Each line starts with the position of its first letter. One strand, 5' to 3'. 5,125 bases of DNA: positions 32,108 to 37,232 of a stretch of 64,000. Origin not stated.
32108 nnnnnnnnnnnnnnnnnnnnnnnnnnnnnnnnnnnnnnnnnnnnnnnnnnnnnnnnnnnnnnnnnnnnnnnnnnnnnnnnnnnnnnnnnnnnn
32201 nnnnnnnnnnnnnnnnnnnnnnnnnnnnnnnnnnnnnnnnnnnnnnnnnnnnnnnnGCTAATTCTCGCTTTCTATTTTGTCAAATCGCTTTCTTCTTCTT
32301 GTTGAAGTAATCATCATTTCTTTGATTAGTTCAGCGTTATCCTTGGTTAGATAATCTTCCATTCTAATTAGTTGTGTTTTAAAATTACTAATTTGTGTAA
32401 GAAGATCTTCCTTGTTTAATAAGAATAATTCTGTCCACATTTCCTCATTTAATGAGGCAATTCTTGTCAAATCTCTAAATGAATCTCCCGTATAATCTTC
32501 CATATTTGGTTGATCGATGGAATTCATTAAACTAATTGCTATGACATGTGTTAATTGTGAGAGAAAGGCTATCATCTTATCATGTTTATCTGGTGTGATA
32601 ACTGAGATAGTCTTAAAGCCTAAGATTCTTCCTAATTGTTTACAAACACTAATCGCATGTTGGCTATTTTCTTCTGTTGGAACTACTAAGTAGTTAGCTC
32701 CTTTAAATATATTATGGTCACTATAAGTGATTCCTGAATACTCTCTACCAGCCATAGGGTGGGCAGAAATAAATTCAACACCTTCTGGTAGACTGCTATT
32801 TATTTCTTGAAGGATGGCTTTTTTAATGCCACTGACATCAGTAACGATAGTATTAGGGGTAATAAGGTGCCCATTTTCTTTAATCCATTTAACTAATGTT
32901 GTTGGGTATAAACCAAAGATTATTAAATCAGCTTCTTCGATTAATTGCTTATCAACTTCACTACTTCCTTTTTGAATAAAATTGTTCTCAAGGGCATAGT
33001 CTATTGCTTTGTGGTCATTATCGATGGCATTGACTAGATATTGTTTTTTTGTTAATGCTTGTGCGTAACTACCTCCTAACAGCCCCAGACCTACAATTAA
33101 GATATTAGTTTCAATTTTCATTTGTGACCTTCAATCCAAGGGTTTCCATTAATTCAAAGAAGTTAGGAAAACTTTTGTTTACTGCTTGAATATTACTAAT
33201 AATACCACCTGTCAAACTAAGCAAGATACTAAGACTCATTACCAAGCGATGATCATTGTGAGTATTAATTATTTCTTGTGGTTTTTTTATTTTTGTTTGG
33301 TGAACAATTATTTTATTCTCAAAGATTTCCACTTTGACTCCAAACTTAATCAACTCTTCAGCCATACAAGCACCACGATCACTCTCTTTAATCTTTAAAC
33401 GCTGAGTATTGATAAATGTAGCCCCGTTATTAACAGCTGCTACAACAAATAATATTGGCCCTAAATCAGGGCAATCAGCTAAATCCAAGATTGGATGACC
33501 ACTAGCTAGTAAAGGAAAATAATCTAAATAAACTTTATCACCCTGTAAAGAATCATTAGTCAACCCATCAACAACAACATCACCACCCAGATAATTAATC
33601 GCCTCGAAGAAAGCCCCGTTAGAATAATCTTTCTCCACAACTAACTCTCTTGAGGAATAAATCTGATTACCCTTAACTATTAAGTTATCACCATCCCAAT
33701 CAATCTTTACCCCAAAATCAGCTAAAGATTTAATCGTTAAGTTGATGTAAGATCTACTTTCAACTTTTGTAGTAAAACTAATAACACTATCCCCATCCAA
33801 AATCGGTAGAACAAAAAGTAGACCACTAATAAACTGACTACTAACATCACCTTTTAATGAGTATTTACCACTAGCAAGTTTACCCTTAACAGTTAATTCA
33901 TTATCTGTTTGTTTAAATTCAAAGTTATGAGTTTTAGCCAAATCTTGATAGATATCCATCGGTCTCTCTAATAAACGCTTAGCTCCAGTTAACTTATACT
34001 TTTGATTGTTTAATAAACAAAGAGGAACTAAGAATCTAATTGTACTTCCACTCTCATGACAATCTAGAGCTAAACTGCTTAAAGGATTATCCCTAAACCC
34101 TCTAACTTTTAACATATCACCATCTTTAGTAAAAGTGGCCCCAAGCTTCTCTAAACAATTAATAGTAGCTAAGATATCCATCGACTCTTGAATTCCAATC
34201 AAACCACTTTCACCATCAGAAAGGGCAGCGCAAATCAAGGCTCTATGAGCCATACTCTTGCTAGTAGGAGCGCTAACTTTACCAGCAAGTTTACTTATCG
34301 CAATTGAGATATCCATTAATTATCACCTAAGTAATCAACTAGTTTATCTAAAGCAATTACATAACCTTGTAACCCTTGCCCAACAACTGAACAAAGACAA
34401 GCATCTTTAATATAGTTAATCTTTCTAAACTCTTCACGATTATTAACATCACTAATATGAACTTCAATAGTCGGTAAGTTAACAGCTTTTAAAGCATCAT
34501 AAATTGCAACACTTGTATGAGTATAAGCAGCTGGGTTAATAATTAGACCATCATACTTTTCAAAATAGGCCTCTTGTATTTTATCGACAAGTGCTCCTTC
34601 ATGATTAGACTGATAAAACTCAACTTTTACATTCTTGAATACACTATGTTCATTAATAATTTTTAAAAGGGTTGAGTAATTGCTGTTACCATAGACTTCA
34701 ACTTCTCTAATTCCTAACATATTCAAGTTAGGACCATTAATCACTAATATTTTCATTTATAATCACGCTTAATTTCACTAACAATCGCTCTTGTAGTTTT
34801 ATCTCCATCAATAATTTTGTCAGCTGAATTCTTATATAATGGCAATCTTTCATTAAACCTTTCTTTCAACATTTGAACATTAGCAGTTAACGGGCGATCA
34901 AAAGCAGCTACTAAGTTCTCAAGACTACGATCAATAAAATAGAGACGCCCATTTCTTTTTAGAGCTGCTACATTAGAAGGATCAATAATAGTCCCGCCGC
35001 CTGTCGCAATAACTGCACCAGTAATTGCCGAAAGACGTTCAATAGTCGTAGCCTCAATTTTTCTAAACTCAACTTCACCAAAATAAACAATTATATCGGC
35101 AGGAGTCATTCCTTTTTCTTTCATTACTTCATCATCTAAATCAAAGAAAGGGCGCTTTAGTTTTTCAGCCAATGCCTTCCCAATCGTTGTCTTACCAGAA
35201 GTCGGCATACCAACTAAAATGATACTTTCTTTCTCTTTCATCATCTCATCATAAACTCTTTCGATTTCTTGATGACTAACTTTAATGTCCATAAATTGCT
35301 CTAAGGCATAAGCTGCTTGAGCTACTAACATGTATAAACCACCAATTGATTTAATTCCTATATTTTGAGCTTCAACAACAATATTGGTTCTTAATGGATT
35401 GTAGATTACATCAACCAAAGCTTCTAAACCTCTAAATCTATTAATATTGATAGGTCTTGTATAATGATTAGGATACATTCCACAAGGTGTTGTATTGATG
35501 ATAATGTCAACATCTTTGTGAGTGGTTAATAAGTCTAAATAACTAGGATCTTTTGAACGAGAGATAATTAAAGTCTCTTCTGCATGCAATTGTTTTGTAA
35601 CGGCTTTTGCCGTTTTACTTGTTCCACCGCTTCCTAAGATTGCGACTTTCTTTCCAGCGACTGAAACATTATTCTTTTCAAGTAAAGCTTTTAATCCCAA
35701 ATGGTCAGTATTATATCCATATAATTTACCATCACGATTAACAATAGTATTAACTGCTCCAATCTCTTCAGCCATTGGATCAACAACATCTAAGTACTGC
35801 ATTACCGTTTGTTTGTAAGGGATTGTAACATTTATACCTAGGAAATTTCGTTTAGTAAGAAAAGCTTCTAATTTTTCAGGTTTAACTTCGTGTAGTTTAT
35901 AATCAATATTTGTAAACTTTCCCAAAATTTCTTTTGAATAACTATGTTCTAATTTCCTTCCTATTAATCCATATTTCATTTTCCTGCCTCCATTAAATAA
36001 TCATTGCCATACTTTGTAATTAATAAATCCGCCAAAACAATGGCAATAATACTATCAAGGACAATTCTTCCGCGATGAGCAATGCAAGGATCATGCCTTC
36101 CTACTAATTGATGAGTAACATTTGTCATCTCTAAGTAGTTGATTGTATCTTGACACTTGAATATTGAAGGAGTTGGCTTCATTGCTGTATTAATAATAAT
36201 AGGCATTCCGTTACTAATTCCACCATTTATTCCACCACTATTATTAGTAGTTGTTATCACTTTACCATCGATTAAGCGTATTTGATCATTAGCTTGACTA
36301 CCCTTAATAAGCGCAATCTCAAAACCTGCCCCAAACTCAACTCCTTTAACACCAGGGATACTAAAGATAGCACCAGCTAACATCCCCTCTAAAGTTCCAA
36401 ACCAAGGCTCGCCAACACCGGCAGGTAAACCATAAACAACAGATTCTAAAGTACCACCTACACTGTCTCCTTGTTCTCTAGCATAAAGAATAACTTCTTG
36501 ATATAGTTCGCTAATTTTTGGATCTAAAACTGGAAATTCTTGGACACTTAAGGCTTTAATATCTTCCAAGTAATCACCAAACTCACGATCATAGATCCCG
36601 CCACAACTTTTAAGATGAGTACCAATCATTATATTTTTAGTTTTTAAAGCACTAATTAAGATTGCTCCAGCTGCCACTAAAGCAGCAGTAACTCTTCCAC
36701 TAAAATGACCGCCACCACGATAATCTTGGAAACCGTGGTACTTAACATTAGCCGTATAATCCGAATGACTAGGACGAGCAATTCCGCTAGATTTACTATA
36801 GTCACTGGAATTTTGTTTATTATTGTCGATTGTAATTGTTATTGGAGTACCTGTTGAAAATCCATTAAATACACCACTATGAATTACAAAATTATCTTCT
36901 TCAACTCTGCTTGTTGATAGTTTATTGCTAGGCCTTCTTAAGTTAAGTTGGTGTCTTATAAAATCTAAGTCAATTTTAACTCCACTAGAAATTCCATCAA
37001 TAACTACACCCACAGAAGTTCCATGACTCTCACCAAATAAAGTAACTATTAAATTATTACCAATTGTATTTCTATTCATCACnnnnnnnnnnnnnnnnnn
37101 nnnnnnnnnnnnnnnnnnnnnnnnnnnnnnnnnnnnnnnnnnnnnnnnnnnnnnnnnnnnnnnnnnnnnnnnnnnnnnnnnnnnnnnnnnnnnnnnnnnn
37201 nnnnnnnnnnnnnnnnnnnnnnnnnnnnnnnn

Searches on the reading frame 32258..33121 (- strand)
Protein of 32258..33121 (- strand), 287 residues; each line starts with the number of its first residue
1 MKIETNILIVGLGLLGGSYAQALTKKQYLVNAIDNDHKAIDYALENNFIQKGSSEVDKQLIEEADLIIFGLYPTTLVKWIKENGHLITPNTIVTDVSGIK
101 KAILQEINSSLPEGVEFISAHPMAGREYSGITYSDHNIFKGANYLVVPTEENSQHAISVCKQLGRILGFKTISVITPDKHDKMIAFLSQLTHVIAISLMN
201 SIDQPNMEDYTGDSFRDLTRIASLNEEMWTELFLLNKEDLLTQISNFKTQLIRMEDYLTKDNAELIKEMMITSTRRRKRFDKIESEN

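Call 7: search_protein_families(library=pfam, proteins=[window:32258-33121:-])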
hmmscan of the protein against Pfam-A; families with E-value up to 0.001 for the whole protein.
window:32258-33121:- (287 aa): 3 families
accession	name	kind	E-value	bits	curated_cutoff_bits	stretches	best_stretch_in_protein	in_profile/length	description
PF02153.23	PDH_N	-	5.2e-22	78.5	26.5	1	22-163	4-144/154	Prephenate dehydrogenase, nucleotide-binding domain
PF20463.3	PDH_C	-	1.9e-18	67.1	22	1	176-270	1-100/102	Prephenate dehydrogenase, dimerization domain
PF03446.21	NAD_binding_2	-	1.4e-05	25.6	21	1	7-118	2-115/161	NAD binding domain of 6-phosphogluconate dehydrogenase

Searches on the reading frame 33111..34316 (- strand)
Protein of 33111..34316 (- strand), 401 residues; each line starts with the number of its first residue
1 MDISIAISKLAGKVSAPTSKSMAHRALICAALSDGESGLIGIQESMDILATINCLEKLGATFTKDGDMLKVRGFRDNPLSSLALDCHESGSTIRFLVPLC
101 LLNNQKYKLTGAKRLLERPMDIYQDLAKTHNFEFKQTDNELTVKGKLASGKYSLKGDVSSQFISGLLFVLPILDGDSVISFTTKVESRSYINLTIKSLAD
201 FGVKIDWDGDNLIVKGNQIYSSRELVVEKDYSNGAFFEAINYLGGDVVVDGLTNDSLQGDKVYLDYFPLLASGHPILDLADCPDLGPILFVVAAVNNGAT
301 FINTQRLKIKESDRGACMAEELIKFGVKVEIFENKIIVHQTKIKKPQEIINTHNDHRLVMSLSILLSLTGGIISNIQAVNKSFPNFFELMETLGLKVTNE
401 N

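Call 7: search_protein_families(library=pfam, proteins=[window:33111-34316:-])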
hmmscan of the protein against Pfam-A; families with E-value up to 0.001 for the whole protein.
window:33111-34316:- (401 aa): 1 family
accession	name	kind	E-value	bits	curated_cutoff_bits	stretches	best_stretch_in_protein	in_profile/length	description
PF00275.25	EPSP_synthase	-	2.5e-68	231.1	22.8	2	7-263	4-269/417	EPSP synthase (3-phosphoshikimate 1-carboxyvinyltransferase)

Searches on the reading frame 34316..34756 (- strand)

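Call 7: search_protein_families(library=pfam, proteins=[window:34316-34756:-])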
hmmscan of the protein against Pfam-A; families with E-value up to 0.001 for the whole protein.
window:34316-34756:- (146 aa): 1 family
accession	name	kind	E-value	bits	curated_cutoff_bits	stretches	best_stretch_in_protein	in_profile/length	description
PF01220.24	DHquinase_II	-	6.8e-54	181.8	23.3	1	2-139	1-137/138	Dehydroquinase class II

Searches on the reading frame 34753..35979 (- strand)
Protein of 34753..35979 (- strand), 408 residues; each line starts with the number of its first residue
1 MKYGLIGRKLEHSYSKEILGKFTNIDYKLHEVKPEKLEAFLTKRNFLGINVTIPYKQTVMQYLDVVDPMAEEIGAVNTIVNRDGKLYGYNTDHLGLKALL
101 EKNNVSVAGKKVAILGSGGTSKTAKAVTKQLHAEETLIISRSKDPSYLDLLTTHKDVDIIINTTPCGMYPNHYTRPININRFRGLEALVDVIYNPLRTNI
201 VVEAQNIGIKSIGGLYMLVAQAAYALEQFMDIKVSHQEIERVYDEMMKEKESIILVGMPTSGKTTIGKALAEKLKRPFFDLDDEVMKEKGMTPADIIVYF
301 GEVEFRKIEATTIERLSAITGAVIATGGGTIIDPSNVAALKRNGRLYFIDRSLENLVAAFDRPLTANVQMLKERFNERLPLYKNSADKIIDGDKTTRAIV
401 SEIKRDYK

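Call 7: search_protein_families(library=pfam, proteins=[window:34753-35979:-])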
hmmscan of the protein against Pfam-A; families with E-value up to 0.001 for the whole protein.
window:34753-35979:- (408 aa): 6 families
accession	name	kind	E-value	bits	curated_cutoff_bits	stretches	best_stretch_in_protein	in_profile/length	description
PF01202.28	SKI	-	9.3e-35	120.5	22.1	1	260-405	2-156/159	Shikimate kinase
PF08501.16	Shikimate_dh_N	-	2.4e-16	60.2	27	1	5-79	1-83/83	Shikimate dehydrogenase substrate binding domain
PF13238.12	AAA_18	-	3.7e-06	27.9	29.4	1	253-333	1-78/128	AAA domain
PF00004.35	AAA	-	0.00024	22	21.2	1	253-296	1-46/131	ATPase family associated with various cellular activities (AAA)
PF13671.12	AAA_33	-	0.00028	21.6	27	1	253-343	2-86/143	AAA domain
PF18317.6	SDH_C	-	0.0005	20.2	25.8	0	214-235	1-22/31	Shikimate 5'-dehydrogenase C-terminal domain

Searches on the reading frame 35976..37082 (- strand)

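Call 7: search_protein_families(library=pfam, proteins=[window:35976-37082:-])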
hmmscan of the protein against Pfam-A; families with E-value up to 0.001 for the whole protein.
window:35976-37082:- (368 aa): 1 family
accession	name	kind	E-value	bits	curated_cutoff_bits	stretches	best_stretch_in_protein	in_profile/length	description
PF01264.26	Chorismate_synt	-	4.4e-116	387.6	27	1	13-354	3-326/327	Chorismate synthase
